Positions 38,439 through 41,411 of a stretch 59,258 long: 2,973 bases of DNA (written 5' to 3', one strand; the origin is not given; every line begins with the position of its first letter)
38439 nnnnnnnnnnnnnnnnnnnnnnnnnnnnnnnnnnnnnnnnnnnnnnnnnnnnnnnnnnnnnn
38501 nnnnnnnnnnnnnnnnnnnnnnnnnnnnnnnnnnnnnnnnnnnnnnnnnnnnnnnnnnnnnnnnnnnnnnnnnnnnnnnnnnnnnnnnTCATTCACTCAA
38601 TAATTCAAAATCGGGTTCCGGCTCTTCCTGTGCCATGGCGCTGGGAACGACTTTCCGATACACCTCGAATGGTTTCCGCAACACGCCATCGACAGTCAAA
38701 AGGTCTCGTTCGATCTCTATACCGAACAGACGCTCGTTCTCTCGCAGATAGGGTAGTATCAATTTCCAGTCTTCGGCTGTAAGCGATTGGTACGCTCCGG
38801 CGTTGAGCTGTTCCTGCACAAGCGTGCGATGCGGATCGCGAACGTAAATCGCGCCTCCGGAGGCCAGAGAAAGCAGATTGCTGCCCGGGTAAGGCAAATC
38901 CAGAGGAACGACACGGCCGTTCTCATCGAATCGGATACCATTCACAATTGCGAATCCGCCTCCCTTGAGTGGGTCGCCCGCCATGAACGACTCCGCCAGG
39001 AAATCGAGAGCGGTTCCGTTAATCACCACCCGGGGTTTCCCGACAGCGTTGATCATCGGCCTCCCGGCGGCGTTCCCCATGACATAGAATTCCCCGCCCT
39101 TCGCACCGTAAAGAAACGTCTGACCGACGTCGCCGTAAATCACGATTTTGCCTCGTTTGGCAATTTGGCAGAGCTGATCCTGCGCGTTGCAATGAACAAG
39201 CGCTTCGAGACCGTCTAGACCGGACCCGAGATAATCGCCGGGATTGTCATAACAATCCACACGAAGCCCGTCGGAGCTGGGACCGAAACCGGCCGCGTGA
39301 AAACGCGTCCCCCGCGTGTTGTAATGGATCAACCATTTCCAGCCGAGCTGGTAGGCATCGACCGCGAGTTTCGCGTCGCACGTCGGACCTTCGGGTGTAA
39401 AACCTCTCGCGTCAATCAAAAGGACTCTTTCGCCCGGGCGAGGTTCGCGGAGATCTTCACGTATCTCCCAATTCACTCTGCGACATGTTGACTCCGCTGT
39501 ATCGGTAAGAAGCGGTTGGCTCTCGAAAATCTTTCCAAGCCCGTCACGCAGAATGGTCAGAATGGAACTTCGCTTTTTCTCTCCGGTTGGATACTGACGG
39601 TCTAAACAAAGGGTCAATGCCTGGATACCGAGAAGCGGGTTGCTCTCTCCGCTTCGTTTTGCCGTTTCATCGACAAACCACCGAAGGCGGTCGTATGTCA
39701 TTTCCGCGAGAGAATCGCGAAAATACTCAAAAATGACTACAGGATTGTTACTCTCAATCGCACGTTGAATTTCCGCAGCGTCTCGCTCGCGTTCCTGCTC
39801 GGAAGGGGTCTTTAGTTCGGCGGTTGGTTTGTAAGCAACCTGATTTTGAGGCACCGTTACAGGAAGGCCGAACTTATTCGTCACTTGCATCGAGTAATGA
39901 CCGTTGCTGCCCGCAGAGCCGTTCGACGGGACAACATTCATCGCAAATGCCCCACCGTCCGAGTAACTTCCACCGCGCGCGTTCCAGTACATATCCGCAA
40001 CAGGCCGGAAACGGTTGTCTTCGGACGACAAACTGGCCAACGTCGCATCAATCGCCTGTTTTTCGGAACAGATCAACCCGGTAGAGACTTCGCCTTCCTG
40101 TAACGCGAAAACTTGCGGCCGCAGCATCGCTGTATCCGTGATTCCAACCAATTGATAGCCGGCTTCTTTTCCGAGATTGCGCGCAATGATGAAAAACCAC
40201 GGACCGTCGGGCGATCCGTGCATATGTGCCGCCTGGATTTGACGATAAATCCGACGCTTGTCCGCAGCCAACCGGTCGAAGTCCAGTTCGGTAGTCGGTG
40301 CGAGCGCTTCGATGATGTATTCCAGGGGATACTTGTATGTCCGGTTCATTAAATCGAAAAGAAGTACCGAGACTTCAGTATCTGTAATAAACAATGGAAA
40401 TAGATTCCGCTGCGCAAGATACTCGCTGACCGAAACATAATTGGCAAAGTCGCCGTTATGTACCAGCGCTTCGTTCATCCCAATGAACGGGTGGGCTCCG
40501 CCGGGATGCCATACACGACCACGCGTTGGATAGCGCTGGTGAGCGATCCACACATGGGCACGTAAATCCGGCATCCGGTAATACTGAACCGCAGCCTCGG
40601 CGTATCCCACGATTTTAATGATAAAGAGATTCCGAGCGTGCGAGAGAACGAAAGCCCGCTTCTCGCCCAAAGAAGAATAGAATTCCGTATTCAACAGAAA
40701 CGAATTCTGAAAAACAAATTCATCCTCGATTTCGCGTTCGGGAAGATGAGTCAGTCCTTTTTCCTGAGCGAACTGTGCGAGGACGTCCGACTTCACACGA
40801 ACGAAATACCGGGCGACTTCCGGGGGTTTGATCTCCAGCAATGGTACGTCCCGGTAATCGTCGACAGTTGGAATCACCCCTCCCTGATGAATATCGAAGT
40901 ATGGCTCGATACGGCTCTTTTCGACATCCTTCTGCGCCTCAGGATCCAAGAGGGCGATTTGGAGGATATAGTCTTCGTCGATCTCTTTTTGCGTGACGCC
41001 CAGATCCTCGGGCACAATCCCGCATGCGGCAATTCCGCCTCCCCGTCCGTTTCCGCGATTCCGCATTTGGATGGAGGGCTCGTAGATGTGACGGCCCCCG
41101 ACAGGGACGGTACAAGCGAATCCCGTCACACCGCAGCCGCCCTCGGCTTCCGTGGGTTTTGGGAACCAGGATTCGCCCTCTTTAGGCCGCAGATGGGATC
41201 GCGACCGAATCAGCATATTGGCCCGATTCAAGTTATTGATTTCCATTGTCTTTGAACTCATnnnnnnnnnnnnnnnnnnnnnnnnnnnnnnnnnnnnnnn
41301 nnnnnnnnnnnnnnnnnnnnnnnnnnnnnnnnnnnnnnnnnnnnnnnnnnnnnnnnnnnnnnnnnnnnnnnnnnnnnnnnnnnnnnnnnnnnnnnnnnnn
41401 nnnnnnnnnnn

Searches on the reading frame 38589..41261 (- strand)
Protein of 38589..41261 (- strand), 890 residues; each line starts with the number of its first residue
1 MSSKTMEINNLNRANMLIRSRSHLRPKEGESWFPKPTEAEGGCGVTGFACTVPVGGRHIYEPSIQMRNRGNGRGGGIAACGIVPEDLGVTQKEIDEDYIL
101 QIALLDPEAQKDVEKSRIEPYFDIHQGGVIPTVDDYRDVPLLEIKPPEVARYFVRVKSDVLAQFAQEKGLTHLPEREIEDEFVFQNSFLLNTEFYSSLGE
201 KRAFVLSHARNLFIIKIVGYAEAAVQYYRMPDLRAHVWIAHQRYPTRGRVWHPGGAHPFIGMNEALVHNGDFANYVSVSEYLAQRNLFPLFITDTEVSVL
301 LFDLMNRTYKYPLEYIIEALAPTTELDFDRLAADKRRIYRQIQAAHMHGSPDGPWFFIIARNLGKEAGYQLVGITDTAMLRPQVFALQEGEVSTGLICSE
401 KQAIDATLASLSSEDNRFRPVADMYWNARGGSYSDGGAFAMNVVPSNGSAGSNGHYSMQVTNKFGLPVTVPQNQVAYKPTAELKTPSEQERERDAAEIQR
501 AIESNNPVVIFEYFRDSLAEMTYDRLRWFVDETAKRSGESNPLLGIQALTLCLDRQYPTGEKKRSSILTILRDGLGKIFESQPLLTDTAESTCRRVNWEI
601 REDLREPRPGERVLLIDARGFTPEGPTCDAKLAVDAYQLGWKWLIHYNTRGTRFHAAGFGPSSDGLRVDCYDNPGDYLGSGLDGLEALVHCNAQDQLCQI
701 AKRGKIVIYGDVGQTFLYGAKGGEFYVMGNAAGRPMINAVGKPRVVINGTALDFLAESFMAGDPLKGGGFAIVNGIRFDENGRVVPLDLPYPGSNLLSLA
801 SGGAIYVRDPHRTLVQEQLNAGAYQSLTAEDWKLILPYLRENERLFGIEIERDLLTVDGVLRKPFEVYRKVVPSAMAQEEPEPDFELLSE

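Call 6: search_protein_families(library=pfam, proteins=[window:38589-41261:-], max_evalue=0.001)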
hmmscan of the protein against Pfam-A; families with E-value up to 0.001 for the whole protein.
window:38589-41261:- (890 aa): 2 families
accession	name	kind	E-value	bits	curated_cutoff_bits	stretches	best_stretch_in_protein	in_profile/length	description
PF01493.24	GXGXG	-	4.8e-10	39.7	32.5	1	664-823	50-177/190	GXGXG motif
PF13522.11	GATase_6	-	2.8e-05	24.6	27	1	235-301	10-76/130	Glutamine amidotransferase domain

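Call 8: search_protein_families(library=ncbifam, proteins=[window:38589-41261:-], max_evalue=0.00001)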
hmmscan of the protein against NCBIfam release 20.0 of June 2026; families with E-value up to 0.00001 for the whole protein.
window:38589-41261:- (890 aa): 3 families
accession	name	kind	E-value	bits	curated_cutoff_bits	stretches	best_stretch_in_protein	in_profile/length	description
TIGR01135.1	glmS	equivalog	5.2e-08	31.9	418.05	1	209-307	38-137/607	glutamine--fructose-6-phosphate transaminase (isomerizing)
NF001484.0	PRK00331.1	subfamily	2.1e-07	29.7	381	1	210-309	40-140/601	isomerizing glutamine--fructose-6-phosphate transaminase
TIGR01134.1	purF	equivalog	3.2e-06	26.8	350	0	218-304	47-136/432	amidophosphoribosyltransferase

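Call 36: search_solved_structures(query=window:38589-41261:-, max_evalue=0.001)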
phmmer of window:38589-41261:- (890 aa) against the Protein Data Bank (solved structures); distinct sequences matched with E-value up to 0.001: 0.

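Call 45: find_homologous_proteins(query=window:38589-41261:-, max_evalue=1e-10)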
Query window:38589-41261:- (890 aa): 7650 proteins with E <= 1e-10 among 8000 candidates; the best 120 are listed.
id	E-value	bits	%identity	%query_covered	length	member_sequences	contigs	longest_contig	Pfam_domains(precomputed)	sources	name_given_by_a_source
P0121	0.0e+0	2059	100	99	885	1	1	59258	PF01493.26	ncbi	-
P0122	0.0e+0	1759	84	100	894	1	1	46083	PF01493.26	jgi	-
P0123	0.0e+0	1582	78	97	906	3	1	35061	PF13522.12,PF01493.26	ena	-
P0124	0.0e+0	1573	77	98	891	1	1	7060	PF13522.12,PF01493.26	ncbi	ncbi:MAG: glutamate synthase [bacterium]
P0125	0.0e+0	1566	76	98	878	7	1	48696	PF13522.12,PF01493.26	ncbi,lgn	-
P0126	0.0e+0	1542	76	98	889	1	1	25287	PF13522.12,PF01493.26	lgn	-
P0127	0.0e+0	1510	73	98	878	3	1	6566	PF13522.12,PF01493.26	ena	-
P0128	0.0e+0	1506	73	97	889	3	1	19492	PF13522.12,PF01493.26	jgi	-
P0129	0.0e+0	1501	73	98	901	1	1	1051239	PF01493.26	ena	-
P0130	0.0e+0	1499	73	98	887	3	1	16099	PF13522.12,PF01493.26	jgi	jgi:glutamate synthase domain-containing protein 1/glutamate synthase domain-containing protein 3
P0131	0.0e+0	1498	74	98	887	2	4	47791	PF13522.12,PF01493.26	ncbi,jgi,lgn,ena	ncbi:MAG: glutamate synthase [Candidatus Binatia bacterium]|jgi:glutamate synthase domain-containing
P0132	0.0e+0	1498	73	99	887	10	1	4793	PF13522.12,PF01493.26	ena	-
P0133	0.0e+0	1494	72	98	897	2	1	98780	PF13522.12,PF01493.26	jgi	-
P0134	0.0e+0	1492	73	99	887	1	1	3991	PF01493.26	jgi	jgi:glutamate synthase domain-containing protein 1/glutamate synthase domain-containing protein 3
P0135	0.0e+0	1492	72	99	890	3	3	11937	PF13522.12,PF01493.26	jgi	-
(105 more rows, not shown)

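Call 60: predict_structure(alignment_id=A1)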
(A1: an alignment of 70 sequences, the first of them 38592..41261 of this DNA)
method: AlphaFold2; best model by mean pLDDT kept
length: 890 residues; sequences in the alignment: 70
mean_pLDDT: 67.8   pTM: 0.65
mean pLDDT of the five models: 67.8, 66.9, 65.8, 62.4, 62.0
residues with pLDDT >= 90: 185; 70-90: 252; 50-70: 238; < 50: 215
segments of 3 or more residues with pLDDT < 50: 1-9, 30-82, 218-222, 228-293, 349-355, 376-404, 426-436, 448-454, 737-739, 756-758, 795-798, 879-890
pLDDT, mean of each block of 10 residues (from residue 1): 44 62 59 39 33 31 32 38 59 77 80 89 86 63 65 90 86 79 78 61 69 52 50 39 30 37 38 33 40 51 68 71 58 73 58 48 59 48 34 36 50 59 50 49 54 56 68 70 85 94 94 93 93 92 94 89 84 92 91 93 93 91 78 92 84 67 86 64 82 66 84 68 85 54 85 54 84 85 77 51 82 67 83 96 94 92 92 68 36
secondary structure, 60 per line:
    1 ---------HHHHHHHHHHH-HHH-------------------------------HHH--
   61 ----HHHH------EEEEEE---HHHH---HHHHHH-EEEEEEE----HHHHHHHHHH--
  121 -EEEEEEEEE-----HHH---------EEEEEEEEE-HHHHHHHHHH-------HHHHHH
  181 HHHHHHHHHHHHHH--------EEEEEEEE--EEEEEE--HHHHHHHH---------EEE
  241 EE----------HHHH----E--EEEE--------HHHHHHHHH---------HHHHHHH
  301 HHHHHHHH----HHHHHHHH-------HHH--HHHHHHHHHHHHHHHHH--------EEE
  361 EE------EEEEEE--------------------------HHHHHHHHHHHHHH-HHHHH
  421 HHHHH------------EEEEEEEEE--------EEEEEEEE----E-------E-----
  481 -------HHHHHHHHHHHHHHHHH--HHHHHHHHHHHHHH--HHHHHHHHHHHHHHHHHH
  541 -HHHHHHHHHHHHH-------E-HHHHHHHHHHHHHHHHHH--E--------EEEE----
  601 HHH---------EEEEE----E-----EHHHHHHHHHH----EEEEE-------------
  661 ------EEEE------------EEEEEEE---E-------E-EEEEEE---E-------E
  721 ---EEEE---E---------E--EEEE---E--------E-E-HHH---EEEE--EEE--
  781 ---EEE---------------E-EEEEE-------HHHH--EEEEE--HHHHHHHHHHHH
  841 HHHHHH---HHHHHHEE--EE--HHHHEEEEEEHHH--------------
elements in order (helices of 4 or more, strands of 3 or more residues): H10-20 H65-68 E75-80 H84-87 H91-96 E98-104 H109-118 E122-130 E148-156 H158-167 H175-194 E203-210 E213-218 H221-228 E238-242 H253-256 E264-267 H276-284 H294-308 H313-320 H333-349 E358-362 E369-374 H401-414 H416-425 E438-446 E455-462 H488-504 H507-520 H523-540 H542-554 H564-581 E593-596 E613-617 H629-638 E643-647 E667-670 E683-689 E703-708 E724-727 E744-747 E770-773 E776-778 E784-786 E804-808 H816-819 E822-826 H829-846 H850-855 H864-867 E868-873
